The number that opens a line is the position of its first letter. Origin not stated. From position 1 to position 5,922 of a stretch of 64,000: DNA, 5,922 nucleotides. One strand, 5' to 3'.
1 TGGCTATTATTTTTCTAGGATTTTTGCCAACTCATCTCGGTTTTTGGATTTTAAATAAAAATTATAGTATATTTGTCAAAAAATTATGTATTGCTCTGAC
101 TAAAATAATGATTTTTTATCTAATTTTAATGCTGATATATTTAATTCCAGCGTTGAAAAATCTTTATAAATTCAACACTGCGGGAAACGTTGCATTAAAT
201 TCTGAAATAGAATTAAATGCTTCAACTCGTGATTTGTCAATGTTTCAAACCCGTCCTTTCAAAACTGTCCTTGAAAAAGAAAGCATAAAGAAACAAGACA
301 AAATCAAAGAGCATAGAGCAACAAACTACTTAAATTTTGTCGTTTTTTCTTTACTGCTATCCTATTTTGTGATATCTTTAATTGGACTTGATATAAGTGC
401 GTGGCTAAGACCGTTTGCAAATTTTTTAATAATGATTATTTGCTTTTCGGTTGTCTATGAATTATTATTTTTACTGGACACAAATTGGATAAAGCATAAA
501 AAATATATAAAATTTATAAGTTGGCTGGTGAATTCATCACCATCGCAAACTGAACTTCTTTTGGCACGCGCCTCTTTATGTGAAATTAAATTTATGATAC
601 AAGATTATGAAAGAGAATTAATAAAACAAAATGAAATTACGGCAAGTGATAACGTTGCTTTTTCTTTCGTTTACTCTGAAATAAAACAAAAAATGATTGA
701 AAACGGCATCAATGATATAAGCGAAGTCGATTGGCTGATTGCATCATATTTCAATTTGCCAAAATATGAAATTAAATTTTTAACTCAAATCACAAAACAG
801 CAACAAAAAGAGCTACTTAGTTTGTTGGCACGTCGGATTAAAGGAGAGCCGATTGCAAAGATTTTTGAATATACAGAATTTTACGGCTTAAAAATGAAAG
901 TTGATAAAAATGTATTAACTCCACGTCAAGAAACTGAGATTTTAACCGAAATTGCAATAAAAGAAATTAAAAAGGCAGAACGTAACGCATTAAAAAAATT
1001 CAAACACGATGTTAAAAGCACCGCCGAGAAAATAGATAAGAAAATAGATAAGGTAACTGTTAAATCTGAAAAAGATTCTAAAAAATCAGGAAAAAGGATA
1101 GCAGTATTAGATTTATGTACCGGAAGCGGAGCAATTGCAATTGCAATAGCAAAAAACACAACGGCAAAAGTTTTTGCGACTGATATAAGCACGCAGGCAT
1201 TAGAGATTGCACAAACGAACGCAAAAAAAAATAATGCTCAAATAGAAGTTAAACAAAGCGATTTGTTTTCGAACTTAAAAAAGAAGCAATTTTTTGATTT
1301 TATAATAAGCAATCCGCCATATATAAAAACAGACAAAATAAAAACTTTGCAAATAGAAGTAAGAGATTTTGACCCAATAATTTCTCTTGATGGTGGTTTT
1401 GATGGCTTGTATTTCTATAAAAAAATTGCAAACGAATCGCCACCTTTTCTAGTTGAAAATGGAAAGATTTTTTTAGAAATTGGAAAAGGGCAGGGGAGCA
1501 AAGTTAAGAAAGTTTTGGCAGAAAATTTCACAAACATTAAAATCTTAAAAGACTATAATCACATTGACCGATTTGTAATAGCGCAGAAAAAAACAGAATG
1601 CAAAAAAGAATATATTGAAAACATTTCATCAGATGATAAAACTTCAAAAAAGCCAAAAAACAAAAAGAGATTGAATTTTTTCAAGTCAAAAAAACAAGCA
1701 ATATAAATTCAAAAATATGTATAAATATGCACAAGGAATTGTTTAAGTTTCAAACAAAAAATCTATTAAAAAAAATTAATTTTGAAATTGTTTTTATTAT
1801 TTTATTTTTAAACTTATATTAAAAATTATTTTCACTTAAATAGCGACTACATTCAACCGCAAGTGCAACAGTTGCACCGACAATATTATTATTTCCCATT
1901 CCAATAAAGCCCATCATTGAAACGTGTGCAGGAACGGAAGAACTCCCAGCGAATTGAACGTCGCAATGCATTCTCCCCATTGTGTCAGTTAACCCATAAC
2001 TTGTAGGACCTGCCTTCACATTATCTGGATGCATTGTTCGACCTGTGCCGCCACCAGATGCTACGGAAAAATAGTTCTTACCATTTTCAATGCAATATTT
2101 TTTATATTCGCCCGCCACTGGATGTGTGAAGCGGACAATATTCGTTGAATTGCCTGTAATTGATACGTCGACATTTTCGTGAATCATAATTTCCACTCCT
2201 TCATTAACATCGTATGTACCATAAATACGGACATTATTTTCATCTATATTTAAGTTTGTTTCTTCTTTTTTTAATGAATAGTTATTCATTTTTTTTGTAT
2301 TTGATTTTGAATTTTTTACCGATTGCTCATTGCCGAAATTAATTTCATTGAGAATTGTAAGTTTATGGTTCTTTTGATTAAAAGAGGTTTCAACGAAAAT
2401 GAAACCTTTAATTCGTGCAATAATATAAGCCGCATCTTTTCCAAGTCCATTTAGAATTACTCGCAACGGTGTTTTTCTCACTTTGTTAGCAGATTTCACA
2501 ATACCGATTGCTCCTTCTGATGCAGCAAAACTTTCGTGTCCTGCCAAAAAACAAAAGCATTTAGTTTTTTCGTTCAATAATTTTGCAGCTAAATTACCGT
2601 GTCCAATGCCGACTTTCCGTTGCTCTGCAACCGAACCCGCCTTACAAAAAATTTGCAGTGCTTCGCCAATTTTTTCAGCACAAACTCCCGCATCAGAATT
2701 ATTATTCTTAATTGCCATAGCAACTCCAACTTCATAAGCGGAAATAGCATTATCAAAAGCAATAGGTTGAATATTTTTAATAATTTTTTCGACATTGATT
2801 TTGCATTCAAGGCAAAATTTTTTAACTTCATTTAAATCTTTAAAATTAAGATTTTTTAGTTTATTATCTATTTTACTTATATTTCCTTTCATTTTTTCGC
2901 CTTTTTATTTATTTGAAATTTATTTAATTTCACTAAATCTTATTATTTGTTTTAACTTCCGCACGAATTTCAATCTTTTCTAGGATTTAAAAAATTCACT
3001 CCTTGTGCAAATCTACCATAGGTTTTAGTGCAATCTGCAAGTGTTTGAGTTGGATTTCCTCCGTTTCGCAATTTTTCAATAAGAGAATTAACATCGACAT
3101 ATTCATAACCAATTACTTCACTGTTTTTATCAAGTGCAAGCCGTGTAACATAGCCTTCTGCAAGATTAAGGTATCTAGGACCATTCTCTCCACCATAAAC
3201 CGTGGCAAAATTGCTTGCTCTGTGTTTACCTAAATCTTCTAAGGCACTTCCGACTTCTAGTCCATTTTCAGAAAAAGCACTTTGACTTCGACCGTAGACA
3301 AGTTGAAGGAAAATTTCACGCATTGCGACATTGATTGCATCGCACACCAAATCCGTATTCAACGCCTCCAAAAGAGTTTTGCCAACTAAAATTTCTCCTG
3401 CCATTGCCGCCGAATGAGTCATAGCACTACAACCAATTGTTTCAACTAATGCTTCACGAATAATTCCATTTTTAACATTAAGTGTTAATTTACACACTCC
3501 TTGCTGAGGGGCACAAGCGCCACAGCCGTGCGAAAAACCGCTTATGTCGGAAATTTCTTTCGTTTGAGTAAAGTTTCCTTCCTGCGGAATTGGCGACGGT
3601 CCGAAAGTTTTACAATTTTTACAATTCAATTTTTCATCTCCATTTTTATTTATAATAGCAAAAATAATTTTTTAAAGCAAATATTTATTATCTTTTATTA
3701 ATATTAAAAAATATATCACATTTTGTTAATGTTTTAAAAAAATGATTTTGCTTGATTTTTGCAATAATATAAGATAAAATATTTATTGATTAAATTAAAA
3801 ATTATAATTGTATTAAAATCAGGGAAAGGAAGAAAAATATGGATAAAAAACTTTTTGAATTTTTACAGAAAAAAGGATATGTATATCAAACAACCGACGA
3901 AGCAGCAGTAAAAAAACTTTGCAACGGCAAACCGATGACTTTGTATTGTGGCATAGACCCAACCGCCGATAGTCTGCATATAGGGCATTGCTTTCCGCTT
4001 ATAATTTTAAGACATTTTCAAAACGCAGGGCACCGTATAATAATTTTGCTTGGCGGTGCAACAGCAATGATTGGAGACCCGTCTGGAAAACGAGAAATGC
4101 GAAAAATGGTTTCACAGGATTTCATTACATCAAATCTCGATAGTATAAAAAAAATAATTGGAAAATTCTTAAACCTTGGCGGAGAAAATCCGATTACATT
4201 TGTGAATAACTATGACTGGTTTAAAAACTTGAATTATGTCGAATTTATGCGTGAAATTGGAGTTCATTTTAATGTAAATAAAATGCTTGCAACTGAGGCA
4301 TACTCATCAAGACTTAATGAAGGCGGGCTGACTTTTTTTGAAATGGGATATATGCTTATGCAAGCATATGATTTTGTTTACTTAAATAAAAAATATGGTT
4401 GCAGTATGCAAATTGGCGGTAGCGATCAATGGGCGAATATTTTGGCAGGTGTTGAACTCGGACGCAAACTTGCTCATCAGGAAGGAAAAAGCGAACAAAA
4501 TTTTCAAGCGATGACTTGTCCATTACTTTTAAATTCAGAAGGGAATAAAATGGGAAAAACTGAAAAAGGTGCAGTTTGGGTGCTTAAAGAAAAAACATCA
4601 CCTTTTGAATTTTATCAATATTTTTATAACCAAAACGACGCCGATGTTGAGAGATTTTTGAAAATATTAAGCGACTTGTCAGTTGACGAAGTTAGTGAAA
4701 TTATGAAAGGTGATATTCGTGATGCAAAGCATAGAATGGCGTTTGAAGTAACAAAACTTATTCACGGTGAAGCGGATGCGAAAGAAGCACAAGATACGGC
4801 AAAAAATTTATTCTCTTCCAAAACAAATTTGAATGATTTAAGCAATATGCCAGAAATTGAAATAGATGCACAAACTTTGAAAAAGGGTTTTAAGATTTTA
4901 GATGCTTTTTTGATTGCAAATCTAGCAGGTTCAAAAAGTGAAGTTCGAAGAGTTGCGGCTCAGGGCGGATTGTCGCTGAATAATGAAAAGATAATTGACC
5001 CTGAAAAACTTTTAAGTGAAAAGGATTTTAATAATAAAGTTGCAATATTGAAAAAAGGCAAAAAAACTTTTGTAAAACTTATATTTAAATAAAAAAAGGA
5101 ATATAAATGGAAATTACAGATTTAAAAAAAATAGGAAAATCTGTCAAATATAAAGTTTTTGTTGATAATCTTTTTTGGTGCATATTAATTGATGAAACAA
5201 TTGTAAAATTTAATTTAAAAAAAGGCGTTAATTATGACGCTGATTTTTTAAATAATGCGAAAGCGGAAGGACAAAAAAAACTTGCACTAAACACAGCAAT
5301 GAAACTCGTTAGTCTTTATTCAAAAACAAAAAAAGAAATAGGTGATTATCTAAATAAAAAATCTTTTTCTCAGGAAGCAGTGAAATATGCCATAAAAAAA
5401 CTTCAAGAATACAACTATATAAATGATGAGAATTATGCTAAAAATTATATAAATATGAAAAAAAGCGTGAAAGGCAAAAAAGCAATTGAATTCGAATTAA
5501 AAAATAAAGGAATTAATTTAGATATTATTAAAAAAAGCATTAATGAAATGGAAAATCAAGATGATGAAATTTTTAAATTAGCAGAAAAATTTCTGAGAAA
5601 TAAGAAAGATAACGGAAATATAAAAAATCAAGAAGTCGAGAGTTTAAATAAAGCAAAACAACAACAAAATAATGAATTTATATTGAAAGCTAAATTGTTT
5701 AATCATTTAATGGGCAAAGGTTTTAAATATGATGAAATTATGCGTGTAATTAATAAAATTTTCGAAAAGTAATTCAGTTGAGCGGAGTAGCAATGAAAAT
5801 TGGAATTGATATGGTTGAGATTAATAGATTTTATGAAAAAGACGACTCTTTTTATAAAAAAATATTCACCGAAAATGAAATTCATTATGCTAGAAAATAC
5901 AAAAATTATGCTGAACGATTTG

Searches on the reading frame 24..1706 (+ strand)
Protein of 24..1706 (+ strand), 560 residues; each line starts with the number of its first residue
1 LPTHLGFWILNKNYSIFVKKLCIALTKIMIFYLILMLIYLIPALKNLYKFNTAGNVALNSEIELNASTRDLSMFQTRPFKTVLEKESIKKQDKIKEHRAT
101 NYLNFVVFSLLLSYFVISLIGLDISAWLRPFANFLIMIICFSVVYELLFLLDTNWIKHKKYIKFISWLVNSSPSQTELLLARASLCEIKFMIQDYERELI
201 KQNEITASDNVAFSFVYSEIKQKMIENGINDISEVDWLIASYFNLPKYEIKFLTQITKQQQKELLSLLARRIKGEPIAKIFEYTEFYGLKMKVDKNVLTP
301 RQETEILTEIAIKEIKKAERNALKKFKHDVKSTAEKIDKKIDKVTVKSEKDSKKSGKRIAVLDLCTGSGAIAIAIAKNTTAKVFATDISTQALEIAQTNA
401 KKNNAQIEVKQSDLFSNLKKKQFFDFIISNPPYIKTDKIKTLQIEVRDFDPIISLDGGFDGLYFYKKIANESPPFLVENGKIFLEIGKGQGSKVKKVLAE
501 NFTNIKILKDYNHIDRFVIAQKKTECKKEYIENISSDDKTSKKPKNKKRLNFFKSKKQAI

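Call 55: search_protein_families(library=ncbifam, proteins=[window:24-1706:+], max_evalue=0.00001)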
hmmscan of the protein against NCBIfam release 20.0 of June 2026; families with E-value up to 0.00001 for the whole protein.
window:24-1706:+ (560 aa): 23 families
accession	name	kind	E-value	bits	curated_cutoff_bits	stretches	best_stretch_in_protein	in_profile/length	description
TIGR03534.1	RF_mod_PrmC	equivalog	8.3e-72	241.7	199.1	2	353-518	84-252/253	peptide chain release factor N(5)-glutamine methyltransferase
TIGR00536.1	hemK_fam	subfamily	1.4e-57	195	115.5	2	359-524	116-284/286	HemK family protein methyltransferase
NF002421.0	PRK01544.1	equivalog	5.7e-45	154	567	1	250-534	45-317/524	bifunctional peptide chain release factor N(5)-glutamine methyltransferase PrmC/tRNA (guanosine(46)-N7)-methyltransferase TrmB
TIGR03533.1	L3_gln_methyl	equivalog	2.3e-41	142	229.7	1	360-493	124-258/284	50S ribosomal protein L3 N(5)-glutamine methyltransferase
TIGR03704.1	PrmC_rel_meth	equivalog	2.4e-37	128.7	248.8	2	352-503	81-233/251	putative protein N(5)-glutamine methyltransferase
NF011529.0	PRK14968.1-3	equivalog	1.4e-24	86.6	162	1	360-487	37-157/198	putative methyltransferase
NF011530.0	PRK14968.1-4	equivalog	7e-19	68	243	1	359-506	41-178/202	putative methyltransferase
TIGR00537.1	hemK_rel_arch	hypoth_equivalog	8.9e-19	67.9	87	1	357-484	21-138/179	HemK2/MTQ2 family protein methyltransferase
NF007023.0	PRK09489.1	equivalog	3e-13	49.7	295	1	360-434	199-272/342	16S rRNA (guanine(1207)-N(2))-methyltransferase RsmC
NF011527.0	PRK14968.1-1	equivalog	4.6e-11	42.8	242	1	354-438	31-108/192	putative methyltransferase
NF001785.0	PRK00517.2-2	equivalog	1.6e-10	40.6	188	1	357-430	145-218/282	50S ribosomal protein L11 methyltransferase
NF001784.0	PRK00517.2-1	equivalog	7.6e-10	38.8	244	1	359-430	153-228/290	50S ribosomal protein L11 methyltransferase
TIGR00406.1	prmA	equivalog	1.9e-09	37.4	183.15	1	356-440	158-239/288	50S ribosomal protein L11 methyltransferase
NF001790.0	PRK00517.3-3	equivalog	4e-09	36.2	269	1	344-430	111-198/262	50S ribosomal protein L11 methyltransferase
NF047853.1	tRm6a37MtseTrmN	equivalog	1.1e-08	35.1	350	1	360-435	46-126/244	tRNA(1)(Val) (adenine(37)-N(6))-methyltransferase TrmN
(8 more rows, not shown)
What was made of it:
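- Sporeformer: DpaB exceeds the curated cut-offs (call 55).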

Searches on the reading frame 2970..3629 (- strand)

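Call 55: search_protein_families(library=ncbifam, proteins=[window:2970-3629:-], max_evalue=0.00001)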
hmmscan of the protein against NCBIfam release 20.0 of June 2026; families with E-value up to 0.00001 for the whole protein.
window:2970-3629:- (219 aa): 1 family
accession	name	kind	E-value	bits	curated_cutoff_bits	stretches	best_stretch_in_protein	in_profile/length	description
TIGR03419.1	NifU_clost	equivalog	1.2e-06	28.9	187.9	1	25-92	17-82/121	Fe-S cluster assembly scaffold protein NifU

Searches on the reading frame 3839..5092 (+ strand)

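Call 55: search_protein_families(library=ncbifam, proteins=[window:3839-5092:+], max_evalue=0.00001)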
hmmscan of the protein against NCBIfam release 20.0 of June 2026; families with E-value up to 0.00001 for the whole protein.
window:3839-5092:+ (417 aa): 3 families
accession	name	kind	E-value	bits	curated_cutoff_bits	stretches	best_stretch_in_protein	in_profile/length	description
TIGR00234.1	tyrS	equivalog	6.7e-120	400.9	113.8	1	3-415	4-404/406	tyrosine--tRNA ligase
NF006330.0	PRK08560.1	equivalog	1.4e-11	44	220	1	23-200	22-184/342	tyrosine--tRNA ligase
NF008927.0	PRK12285.1-4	equivalog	5.7e-06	25.6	478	0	13-62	53-102/385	tryptophan--tRNA ligase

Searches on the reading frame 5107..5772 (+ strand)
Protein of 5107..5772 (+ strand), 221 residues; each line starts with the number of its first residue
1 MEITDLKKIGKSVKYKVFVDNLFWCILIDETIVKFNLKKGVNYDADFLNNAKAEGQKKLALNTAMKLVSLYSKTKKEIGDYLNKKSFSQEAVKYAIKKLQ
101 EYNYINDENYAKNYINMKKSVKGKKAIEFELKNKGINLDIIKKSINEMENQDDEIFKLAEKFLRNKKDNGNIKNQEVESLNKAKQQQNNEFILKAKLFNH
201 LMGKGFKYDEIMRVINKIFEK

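Call 55: search_protein_families(library=ncbifam, proteins=[window:5107-5772:+], max_evalue=0.00001)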
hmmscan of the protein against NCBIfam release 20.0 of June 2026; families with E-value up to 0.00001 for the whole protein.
window:5107-5772:+ (221 aa): 12 families
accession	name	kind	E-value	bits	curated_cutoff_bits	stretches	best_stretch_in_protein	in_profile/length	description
NF010733.0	PRK14135.1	equivalog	3.4e-32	112.2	240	1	2-169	3-175/267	recombination regulator RecX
NF001058.0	PRK00117.4-1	equivalog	3.7e-26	92.5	194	1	14-220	18-209/214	recombination regulator RecX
NF010732.0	PRK14134.1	equivalog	9.3e-21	74.7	351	1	14-220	17-208/283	recombination regulator RecX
NF001063.0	PRK00117.5-3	equivalog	3.5e-17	62.7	186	1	50-220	3-155/165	recombination regulator RecX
NF001057.0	PRK00117.3-3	equivalog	1.3e-15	57.8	146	1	58-216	3-144/151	recombination regulator RecX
NF001064.0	PRK00117.5-4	equivalog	5.6e-13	48.7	217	1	53-167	26-144/194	recombination regulator RecX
NF001059.0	PRK00117.4-3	equivalog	4.3e-12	46.1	253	1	45-165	34-157/206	recombination regulator RecX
NF001056.0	PRK00117.3-1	equivalog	9e-11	41.9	237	1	57-178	21-142/181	recombination regulator RecX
NF001065.0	PRK00117.5-5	equivalog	7e-09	36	175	1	60-155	7-102/149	recombination regulator RecX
NF001054.0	PRK00117.2-1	equivalog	6.8e-08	32.8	189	1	56-154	6-105/154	recombination regulator RecX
NF001061.0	PRK00117.5-1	equivalog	7e-08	32.4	264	1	62-155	89-184/246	recombination regulator RecX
NF001053.0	PRK00117.1-3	equivalog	5.8e-06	26.7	216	0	84-164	62-140/180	recombination regulator RecX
